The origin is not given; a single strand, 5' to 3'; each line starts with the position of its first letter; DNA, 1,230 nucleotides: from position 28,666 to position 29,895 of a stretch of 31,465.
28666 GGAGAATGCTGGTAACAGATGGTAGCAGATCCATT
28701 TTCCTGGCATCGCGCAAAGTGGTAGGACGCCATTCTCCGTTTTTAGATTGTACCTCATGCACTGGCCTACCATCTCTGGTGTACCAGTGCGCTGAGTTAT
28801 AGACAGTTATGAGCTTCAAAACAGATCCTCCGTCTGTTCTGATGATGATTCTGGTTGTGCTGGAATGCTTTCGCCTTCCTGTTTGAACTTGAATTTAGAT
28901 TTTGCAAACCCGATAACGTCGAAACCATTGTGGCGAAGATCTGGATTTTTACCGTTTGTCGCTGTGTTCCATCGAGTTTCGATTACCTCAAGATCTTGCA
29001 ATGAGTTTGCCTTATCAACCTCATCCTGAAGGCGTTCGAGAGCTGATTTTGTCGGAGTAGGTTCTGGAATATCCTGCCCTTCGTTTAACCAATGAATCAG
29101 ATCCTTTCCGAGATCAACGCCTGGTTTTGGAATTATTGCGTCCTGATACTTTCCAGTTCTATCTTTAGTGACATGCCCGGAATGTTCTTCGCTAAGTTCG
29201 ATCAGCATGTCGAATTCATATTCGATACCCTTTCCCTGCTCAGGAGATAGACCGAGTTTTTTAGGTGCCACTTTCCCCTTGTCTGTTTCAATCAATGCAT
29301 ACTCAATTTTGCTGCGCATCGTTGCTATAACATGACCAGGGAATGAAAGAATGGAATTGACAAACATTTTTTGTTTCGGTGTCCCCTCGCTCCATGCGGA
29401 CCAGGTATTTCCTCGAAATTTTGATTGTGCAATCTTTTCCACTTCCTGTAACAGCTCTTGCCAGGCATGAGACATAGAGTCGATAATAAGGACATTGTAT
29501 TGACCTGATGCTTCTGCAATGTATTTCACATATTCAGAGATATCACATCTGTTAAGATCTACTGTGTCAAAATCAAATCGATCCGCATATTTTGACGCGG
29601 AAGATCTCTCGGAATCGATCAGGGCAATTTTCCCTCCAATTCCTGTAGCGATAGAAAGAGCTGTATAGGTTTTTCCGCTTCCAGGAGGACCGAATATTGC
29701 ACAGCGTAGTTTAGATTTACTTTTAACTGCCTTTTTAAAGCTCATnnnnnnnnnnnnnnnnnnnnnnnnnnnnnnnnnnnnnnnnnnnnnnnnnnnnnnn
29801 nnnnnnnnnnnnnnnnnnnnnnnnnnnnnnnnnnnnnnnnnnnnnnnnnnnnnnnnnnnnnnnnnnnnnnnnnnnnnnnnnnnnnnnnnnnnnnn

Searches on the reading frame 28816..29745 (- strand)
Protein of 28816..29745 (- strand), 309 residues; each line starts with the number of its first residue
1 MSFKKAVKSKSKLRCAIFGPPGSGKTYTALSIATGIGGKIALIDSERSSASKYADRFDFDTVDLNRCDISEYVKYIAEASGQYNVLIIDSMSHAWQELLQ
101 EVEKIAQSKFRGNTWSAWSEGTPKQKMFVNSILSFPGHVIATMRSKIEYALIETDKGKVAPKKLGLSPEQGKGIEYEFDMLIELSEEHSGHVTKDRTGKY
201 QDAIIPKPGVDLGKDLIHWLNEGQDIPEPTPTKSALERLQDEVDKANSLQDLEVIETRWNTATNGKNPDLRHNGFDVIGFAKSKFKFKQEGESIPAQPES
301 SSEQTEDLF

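Call 7: search_protein_families(library=phrogs, proteins=[window:28816-29745:-], max_evalue=0.001)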
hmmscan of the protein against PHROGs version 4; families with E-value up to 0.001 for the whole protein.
window:28816-29745:- (309 aa): 5 families
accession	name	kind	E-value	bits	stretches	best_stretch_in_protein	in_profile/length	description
phrog_1366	-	unknown function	4.1e-79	267.3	1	1-272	3-275/307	-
phrog_124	-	DNA, RNA and nucleotide metabolism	2e-13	51.4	1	4-236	32-273/382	Sak4-like ssDNA annealing protein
phrog_97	-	other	1.3e-05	25.6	1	16-93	77-175/506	UvsX-like recombinase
phrog_168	-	DNA, RNA and nucleotide metabolism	6.9e-05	23.7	1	3-97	33-115/314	clamp loader of DNA polymerase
phrog_5484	-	DNA, RNA and nucleotide metabolism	0.00081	20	0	5-94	21-105/239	DnaA-like replication initiation protein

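Call 8: search_protein_families(library=pfam, proteins=[window:28816-29745:-], max_evalue=0.001)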
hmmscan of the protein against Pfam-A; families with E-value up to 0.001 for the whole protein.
window:28816-29745:- (309 aa): 3 families
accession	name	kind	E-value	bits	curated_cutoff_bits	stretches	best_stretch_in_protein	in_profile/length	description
PF13479.12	AAA_24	-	1.5e-27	97.1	27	1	12-196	2-194/195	AAA domain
PF00004.35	AAA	-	0.00022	22.1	21.2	1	17-91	3-66/131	ATPase family associated with various cellular activities (AAA)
PF00154.27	RecA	-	0.00037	20.5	27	1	16-92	56-140/262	recA bacterial DNA recombination protein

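Call 10: find_related_loci(query=window:28816-29745:-, collection=viral_contigs, flank=6000)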
Query window:28816-29745:- (309 aa) in viral_contigs; peptide patterns used: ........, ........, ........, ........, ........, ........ (x = any residue, [..] = any of these).
75 stretches matched a pattern; 46 encode a relative of the query (tblastn E <= 1e-3); 46 distinct loci.
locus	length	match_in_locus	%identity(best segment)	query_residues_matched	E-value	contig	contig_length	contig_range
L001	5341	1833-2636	60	1-258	4e-107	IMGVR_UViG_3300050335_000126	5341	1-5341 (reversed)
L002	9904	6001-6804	60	1-258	4e-106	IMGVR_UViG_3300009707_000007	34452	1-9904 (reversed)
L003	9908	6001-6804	60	1-258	4e-106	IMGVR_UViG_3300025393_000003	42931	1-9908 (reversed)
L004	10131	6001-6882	56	1-278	3e-106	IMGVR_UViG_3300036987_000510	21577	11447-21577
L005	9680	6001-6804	60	1-258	8e-106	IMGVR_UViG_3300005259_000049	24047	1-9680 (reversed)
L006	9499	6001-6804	59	1-258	4e-105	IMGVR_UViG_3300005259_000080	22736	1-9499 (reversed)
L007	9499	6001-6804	59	1-258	4e-105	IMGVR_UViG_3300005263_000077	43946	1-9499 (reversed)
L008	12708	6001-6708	62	3-231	7e-98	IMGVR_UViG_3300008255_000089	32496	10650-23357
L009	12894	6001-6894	52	1-273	1e-96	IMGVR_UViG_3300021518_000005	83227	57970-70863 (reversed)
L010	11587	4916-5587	64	1-223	6e-96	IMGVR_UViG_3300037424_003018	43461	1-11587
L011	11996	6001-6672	64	3-223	8e-94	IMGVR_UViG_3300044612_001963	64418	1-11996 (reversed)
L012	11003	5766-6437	64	3-223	8e-94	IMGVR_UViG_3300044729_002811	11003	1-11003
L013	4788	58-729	64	3-223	6e-94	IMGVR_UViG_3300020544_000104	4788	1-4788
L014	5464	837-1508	64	3-223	7e-94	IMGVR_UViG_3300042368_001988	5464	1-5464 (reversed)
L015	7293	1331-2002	64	3-223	7e-94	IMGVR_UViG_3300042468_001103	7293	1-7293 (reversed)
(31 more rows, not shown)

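Call 15: find_encoding_contigs(protein=window:28816-29745:-, flank=10000, max_places=10)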
Protein window:28816-29745:- (309 aa): 3 contigs read that carry it; 2 places shown.
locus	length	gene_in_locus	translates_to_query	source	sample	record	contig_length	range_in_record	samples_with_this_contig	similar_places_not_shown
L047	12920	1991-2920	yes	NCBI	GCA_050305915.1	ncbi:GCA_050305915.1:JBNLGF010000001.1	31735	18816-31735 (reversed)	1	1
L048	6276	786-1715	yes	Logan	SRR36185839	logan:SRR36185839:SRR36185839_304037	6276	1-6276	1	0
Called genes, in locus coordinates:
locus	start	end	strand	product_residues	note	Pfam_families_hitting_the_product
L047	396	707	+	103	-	-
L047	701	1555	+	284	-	-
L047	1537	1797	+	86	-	-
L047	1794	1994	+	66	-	-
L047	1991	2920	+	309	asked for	PF13479:AAA_24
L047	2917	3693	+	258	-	-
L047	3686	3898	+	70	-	-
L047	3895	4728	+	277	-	PF01145:Band_7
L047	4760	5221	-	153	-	-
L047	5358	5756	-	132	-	-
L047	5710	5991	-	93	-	-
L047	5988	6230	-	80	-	-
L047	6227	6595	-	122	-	-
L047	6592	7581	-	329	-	PF07484:Collar (weak)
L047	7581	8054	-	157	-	-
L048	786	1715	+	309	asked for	PF13479:AAA_24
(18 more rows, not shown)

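Call 49: find_homologous_proteins(query=window:28816-29745:-, max_evalue=1e-40)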
Query window:28816-29745:- (309 aa): 4212 proteins with E <= 1e-40 among 5615 candidates; the best 120 are listed.
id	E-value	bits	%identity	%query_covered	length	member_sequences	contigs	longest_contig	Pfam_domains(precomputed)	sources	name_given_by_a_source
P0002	5.3e-204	694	100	100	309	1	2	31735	PF13479.13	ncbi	-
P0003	3.0e-111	390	56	90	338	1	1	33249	PF13479.13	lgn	-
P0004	4.4e-105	369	63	88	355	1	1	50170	PF13479.13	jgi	jgi:hypothetical protein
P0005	1.6e-104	368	69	74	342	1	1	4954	PF13479.13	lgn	-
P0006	4.8e-103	363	69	72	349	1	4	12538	PF13479.13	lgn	-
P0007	1.6e-102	361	68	72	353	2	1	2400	PF13479.13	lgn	-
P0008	1.6e-101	358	63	83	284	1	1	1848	PF13479.13,PF00004.36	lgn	-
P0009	1.4e-99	351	62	83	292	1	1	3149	PF13479.13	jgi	-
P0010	3.2e-99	350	63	83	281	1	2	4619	PF13479.13,PF00004.36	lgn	-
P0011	3.8e-99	350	68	74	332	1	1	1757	PF13479.13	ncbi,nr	ncbi:MAG: ATP-binding protein [Bacteroidetes bacterium]|nr:ATP-binding protein [Bacteroidota bacteri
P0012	8.5e-99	349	61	79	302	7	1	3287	PF13479.13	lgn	-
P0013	1.0e-98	348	67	75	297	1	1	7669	PF13479.13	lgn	-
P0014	1.2e-98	348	61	79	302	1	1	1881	PF13479.13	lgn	-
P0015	1.3e-98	348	60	83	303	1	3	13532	PF13479.13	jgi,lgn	jgi:hypothetical protein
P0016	1.9e-98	348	68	73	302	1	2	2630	PF13479.13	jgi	-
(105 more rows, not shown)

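Call 50: find_encoding_contigs(protein=P0003, flank=10000, max_places=3)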
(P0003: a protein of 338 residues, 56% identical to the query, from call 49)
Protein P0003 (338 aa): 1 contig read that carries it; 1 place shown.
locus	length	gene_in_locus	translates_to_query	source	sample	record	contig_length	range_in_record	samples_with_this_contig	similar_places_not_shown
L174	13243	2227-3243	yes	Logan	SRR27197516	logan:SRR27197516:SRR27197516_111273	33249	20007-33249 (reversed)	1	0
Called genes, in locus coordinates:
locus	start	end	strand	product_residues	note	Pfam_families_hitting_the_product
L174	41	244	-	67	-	-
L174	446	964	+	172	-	PF02493:MORN (weak)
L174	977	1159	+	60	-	PF13783:DUF4177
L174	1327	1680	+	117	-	-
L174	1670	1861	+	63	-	-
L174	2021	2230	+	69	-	-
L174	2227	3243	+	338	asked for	PF13479:AAA_24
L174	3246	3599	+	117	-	PF00436:SSB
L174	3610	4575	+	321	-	-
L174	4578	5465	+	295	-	-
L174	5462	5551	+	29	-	-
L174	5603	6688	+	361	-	PF01555:N6_N4_Mtase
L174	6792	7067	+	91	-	-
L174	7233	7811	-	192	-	-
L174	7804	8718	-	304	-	PF07484:Collar (weak)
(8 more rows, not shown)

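Call 51: find_encoding_contigs(protein=P0004, flank=10000, max_places=3)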
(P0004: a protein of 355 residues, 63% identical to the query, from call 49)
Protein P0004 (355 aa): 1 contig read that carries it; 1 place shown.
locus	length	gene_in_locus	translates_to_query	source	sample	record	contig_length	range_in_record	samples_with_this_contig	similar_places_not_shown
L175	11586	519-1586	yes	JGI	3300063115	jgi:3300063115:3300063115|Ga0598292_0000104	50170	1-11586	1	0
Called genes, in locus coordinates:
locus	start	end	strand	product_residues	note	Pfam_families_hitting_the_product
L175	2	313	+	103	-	?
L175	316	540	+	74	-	-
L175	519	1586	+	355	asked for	PF13479:AAA_24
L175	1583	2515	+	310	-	-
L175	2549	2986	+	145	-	-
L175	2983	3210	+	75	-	-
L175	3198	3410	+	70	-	-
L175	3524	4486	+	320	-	PF00145:DNA_methylase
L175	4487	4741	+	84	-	-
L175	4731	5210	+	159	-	-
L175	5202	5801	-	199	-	-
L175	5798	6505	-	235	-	-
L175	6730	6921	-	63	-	-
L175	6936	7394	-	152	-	PF00413:Peptidase_M10 (weak)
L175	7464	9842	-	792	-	PF25369:SH3_VIII-1_N (faint)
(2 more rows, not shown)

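Call 84: list_cluster_members(proteins=[P0002, P0001])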
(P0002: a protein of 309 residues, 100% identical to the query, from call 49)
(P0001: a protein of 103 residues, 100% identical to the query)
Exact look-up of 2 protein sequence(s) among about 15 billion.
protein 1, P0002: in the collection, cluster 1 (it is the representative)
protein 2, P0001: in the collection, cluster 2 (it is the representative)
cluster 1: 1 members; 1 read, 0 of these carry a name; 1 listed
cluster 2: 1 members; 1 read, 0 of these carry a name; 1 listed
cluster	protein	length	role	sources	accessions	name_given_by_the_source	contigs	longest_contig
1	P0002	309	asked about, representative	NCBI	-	-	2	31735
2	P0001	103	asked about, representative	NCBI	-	-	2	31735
